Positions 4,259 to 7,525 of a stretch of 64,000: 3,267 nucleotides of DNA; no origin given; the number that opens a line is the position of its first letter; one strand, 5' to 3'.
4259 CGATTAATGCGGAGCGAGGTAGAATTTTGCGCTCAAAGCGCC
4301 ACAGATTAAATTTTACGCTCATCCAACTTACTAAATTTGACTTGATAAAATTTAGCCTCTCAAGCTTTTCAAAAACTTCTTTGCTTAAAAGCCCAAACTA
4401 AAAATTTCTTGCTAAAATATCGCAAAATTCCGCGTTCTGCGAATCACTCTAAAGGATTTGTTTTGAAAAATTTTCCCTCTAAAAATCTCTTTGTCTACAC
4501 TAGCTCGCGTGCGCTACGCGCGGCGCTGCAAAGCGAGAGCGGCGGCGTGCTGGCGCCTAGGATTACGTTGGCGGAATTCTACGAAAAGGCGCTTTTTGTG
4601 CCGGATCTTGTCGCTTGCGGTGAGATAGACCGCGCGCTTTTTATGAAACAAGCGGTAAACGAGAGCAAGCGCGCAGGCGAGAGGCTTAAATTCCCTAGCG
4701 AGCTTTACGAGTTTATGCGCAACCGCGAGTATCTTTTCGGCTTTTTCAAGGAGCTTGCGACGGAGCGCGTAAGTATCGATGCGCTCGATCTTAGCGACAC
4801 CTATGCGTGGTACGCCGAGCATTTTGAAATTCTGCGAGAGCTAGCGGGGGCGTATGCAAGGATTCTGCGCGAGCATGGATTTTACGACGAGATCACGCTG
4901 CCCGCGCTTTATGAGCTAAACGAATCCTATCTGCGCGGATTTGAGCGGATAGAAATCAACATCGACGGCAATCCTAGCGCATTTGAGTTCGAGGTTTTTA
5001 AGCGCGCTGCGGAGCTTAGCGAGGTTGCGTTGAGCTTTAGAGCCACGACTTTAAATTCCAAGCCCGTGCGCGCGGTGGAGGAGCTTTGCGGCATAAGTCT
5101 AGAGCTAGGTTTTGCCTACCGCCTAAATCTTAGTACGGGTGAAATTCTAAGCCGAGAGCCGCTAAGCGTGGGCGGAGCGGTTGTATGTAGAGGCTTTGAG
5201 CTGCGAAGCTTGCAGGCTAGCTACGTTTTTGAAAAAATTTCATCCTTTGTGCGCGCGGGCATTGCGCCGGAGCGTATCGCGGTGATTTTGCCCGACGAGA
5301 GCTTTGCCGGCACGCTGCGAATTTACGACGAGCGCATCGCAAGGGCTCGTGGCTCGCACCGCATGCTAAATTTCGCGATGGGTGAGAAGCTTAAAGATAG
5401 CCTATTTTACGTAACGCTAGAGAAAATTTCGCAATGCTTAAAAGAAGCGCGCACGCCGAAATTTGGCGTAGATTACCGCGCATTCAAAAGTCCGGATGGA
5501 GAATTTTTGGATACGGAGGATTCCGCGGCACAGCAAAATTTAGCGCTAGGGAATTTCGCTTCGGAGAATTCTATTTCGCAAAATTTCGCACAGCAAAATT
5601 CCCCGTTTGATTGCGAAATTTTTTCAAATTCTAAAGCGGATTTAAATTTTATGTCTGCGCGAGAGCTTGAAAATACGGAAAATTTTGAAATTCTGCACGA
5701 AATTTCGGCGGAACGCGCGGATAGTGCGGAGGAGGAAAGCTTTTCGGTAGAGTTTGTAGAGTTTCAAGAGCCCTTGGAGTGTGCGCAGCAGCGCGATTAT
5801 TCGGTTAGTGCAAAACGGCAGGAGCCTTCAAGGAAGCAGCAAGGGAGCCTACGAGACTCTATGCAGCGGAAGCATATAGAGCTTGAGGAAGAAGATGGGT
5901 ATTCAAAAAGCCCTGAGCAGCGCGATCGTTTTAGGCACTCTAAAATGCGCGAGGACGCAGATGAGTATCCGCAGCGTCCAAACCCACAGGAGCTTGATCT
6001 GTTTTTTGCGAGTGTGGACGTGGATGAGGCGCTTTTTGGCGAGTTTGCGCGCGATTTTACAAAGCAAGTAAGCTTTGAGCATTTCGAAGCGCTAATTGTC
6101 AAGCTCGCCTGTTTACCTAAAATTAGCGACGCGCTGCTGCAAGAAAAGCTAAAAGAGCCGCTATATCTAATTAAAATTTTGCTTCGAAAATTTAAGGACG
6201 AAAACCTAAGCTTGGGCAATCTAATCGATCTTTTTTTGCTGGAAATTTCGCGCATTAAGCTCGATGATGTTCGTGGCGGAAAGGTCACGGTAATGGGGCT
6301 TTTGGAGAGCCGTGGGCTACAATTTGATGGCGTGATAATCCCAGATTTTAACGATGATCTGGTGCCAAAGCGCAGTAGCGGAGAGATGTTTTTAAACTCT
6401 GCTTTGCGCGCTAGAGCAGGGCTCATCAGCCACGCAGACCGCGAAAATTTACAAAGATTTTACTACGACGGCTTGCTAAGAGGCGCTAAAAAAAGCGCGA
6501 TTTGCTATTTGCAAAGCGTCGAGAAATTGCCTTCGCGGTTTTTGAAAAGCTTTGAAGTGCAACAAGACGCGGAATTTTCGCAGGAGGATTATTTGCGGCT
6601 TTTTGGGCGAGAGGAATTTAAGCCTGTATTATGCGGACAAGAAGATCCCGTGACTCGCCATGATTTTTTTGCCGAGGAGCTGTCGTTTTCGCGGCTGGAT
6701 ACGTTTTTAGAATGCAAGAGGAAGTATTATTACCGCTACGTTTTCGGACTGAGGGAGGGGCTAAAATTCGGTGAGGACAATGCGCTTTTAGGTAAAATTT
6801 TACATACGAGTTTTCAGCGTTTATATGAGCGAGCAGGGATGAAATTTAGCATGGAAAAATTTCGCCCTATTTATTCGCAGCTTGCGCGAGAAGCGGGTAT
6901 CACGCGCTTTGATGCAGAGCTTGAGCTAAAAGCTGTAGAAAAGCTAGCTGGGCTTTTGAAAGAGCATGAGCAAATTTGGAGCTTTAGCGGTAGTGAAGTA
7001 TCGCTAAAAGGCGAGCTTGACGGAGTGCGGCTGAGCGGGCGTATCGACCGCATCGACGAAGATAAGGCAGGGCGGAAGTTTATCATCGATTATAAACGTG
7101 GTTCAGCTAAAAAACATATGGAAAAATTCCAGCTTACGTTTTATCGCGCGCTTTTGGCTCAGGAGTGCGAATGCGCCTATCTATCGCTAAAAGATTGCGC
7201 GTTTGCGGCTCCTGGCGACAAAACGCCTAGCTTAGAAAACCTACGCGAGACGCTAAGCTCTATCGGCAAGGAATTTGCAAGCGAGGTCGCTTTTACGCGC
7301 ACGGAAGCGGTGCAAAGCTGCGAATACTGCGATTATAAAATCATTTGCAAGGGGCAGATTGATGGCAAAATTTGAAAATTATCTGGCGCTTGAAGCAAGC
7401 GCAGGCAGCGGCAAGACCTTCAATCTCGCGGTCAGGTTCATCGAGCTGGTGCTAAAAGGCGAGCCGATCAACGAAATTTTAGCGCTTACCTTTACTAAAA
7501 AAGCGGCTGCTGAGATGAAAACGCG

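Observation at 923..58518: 14-bp perfect palindrome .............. occurs at least 13 times, almost always outside coding sequence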

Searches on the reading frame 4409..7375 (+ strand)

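Call 40: search_protein_families(library=pfam, proteins=[window:4409-7375:+], max_evalue=0.001)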
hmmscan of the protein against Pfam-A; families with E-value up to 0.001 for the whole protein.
window:4409-7375:+ (988 aa): 2 families
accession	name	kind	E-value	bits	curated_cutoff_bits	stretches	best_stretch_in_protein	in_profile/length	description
PF12705.13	PDDEXK_1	-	2.7e-32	113.1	22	1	758-981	2-247/247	PD-(D/E)XK nuclease superfamily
PF01930.23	Cas_Cas4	-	0.00047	20.7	22.7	0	876-981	53-159/160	Domain of unknown function DUF83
